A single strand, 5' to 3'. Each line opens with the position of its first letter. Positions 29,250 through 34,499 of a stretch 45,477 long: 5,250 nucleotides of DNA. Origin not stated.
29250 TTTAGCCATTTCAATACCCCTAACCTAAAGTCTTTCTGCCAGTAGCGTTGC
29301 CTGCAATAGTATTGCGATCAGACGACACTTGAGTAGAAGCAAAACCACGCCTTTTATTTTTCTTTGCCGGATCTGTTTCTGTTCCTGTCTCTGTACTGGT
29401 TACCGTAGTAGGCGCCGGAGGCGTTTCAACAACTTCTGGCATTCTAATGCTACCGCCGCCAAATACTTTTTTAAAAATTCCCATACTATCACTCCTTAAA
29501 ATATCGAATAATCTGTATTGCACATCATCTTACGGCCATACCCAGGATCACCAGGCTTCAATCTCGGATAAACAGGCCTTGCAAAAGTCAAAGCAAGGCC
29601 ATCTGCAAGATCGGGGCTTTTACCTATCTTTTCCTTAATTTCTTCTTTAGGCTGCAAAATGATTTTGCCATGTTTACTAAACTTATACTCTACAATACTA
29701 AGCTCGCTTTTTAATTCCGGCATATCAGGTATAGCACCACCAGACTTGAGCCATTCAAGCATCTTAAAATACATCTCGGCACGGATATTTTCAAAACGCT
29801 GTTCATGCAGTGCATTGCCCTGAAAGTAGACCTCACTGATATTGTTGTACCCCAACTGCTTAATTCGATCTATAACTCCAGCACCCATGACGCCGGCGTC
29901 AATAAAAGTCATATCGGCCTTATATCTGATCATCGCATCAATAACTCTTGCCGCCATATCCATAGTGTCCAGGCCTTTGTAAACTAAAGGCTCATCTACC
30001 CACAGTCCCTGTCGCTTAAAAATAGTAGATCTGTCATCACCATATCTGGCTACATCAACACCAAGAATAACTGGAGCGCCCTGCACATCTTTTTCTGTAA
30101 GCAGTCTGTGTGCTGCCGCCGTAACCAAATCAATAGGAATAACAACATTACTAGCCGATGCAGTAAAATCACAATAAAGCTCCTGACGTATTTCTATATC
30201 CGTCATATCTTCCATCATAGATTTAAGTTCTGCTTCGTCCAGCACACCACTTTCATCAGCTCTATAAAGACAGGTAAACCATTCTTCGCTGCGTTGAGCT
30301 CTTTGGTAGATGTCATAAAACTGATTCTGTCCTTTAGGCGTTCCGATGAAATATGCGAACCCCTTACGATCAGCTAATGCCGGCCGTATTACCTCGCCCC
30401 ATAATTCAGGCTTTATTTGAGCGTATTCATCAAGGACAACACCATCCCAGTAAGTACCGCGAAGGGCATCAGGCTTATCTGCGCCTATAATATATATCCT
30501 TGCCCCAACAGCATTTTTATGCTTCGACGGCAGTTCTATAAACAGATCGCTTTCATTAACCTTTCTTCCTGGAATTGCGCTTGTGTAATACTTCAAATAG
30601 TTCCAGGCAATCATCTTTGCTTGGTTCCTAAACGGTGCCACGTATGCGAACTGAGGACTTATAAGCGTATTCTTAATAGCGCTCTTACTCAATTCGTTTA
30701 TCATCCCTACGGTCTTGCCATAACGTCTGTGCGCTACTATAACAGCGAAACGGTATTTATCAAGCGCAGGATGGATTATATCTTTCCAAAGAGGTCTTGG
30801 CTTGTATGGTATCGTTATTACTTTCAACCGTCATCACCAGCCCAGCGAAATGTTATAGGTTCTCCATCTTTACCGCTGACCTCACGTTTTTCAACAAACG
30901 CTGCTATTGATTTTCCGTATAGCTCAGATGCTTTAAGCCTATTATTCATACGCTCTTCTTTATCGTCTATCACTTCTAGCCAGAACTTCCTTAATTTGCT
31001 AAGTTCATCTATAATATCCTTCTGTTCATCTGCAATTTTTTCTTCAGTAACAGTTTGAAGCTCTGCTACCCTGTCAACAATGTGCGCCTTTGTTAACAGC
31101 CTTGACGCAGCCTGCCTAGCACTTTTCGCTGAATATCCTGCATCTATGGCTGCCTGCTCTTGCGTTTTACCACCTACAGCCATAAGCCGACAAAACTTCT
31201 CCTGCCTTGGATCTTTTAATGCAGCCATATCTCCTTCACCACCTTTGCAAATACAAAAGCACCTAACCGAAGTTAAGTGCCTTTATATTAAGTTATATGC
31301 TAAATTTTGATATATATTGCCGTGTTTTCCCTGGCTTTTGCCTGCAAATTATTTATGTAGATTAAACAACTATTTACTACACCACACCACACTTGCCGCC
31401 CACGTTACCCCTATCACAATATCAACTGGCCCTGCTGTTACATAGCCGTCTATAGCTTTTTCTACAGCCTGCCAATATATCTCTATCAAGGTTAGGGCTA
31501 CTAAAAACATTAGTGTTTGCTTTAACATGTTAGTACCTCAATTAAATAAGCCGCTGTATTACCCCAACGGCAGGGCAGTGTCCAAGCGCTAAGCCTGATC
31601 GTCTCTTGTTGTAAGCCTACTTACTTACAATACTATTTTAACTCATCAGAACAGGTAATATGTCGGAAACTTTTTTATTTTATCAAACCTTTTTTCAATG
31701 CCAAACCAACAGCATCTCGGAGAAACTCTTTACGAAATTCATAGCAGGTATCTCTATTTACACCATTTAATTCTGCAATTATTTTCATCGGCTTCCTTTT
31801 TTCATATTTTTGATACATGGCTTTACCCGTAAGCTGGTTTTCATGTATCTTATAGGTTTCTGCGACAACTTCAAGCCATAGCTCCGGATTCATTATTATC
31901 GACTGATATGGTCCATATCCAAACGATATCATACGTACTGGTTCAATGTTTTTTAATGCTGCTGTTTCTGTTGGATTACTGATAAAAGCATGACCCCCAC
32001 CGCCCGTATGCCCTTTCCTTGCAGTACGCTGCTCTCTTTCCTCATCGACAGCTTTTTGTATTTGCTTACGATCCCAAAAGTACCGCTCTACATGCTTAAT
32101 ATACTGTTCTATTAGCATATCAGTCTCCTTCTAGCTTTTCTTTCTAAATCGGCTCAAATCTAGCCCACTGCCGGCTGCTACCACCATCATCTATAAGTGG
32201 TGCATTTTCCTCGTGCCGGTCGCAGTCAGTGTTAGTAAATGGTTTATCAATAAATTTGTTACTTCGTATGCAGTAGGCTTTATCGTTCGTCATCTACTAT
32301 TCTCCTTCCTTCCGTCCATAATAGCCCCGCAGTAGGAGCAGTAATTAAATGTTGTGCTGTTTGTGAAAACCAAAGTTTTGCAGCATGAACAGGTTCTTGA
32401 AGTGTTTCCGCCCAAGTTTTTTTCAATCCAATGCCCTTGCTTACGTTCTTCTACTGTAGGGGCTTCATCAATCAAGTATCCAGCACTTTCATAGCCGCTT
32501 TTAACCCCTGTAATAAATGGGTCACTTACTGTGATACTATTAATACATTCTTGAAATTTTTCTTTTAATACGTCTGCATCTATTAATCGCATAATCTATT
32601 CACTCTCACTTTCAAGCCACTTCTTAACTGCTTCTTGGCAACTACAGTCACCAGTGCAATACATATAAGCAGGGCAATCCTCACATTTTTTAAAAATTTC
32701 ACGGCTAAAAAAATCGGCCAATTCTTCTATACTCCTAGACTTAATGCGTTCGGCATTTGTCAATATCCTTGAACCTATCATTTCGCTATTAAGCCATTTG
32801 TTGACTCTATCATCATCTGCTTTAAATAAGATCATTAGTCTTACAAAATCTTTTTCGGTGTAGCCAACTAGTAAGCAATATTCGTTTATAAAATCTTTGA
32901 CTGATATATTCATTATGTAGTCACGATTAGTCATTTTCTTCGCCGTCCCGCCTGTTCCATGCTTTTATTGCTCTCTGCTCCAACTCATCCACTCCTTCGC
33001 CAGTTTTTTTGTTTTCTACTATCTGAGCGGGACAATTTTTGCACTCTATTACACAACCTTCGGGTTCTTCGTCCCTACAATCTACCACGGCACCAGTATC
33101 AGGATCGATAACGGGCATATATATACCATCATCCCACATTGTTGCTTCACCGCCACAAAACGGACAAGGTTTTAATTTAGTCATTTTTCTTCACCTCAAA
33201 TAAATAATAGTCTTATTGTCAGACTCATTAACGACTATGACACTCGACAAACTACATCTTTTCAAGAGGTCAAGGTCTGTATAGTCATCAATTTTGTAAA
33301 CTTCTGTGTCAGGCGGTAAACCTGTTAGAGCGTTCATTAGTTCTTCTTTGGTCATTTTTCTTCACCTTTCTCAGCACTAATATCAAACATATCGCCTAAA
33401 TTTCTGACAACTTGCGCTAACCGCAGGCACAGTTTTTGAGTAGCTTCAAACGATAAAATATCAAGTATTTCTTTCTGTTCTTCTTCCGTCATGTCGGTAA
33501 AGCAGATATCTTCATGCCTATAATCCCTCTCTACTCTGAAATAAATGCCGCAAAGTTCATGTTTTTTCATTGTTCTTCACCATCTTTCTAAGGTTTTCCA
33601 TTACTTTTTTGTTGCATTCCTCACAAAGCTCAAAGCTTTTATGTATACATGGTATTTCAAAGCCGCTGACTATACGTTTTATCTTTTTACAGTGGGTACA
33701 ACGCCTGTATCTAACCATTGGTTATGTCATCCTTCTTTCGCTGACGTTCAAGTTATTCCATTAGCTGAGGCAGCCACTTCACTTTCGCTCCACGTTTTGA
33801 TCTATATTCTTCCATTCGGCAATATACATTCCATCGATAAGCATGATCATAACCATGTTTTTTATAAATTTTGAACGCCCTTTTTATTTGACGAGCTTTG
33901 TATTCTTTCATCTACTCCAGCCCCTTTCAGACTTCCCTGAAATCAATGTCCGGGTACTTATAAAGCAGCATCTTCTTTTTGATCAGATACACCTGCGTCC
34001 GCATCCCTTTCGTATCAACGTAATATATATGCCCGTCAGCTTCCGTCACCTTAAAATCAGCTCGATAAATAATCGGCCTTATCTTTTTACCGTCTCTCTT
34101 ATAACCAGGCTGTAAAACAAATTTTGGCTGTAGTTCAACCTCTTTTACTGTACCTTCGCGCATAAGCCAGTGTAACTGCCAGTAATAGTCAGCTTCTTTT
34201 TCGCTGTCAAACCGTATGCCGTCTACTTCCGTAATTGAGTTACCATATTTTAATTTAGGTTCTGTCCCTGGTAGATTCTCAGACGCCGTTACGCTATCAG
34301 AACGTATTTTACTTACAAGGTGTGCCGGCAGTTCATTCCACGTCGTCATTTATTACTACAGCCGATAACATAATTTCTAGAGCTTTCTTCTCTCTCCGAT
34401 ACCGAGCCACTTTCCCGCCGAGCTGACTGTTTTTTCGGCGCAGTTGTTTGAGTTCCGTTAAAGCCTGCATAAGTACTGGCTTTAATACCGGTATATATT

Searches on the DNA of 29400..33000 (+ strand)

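Call 11: search_dna_similar(query=window:29400-33000:+, collection=phages, mode=near)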
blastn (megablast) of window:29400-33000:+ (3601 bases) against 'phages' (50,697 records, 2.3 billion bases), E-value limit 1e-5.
No match.

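Call 53: search_rna_families(source=window, start=31150, end=31700, threshold=evalue, max_evalue=1)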
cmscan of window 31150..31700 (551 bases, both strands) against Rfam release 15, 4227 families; matches with E-value up to 1: 0.
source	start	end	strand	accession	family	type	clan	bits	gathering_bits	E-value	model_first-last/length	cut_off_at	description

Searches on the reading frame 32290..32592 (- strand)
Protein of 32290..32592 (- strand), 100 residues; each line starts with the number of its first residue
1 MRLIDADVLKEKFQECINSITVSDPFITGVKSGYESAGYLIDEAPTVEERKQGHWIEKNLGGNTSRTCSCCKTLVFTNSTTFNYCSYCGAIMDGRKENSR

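Call 7: search_protein_families(library=pfam, proteins=[window:32290-32592:-], max_evalue=0.01)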
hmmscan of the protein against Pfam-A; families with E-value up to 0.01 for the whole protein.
window:32290-32592:- (100 aa): 1 family
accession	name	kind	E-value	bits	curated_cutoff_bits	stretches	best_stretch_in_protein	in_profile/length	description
PF07282.18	Cas12f1-like_TNB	-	0.0057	17.2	26.3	1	63-93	26-51/60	Cas12f1-like, TNB domain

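Call 8: search_protein_families(library=phrogs, proteins=[window:32290-32592:-], max_evalue=0.001)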
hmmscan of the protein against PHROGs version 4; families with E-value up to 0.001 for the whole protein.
window:32290-32592:- (100 aa): 1 family
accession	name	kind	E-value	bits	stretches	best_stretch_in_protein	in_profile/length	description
phrog_22543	-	unknown function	3.2e-05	25.3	1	3-98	4-103/105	-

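Call 10: search_protein_families(library=ncbifam, proteins=[window:32290-32592:-], max_evalue=1)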
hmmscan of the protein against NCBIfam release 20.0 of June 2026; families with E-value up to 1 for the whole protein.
window:32290-32592:- (100 aa): 1 family
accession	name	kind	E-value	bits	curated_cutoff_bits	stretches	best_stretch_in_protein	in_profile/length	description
NF005991.0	PRK08115.1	equivalog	0.14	10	854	1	47-92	809-854/858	vitamin B12-dependent ribonucleotide reductase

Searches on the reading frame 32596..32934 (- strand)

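Call 7: search_protein_families(library=pfam, proteins=[window:32596-32934:-], max_evalue=0.01)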
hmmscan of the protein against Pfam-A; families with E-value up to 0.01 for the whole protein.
window:32596-32934:- (112 aa): 0 families

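Call 8: search_protein_families(library=phrogs, proteins=[window:32596-32934:-], max_evalue=0.001)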
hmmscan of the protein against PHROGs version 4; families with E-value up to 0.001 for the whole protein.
window:32596-32934:- (112 aa): 1 family
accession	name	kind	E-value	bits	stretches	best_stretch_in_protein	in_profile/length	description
phrog_2999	-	unknown function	7.4e-08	33.9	1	56-111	53-106/108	-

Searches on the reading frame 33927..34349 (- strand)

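Call 87: search_protein_families(library=phrogs, proteins=[window:33927-34349:-], max_evalue=0.00001)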
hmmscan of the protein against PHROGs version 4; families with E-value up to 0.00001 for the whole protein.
window:33927-34349:- (140 aa): 2 families
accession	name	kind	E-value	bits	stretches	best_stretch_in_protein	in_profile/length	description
phrog_190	-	DNA, RNA and nucleotide metabolism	3.2e-42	146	1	31-135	174-277/338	Holliday junction resolvase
phrog_31719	-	unknown function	1.5e-10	41.9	1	34-99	3-64/65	-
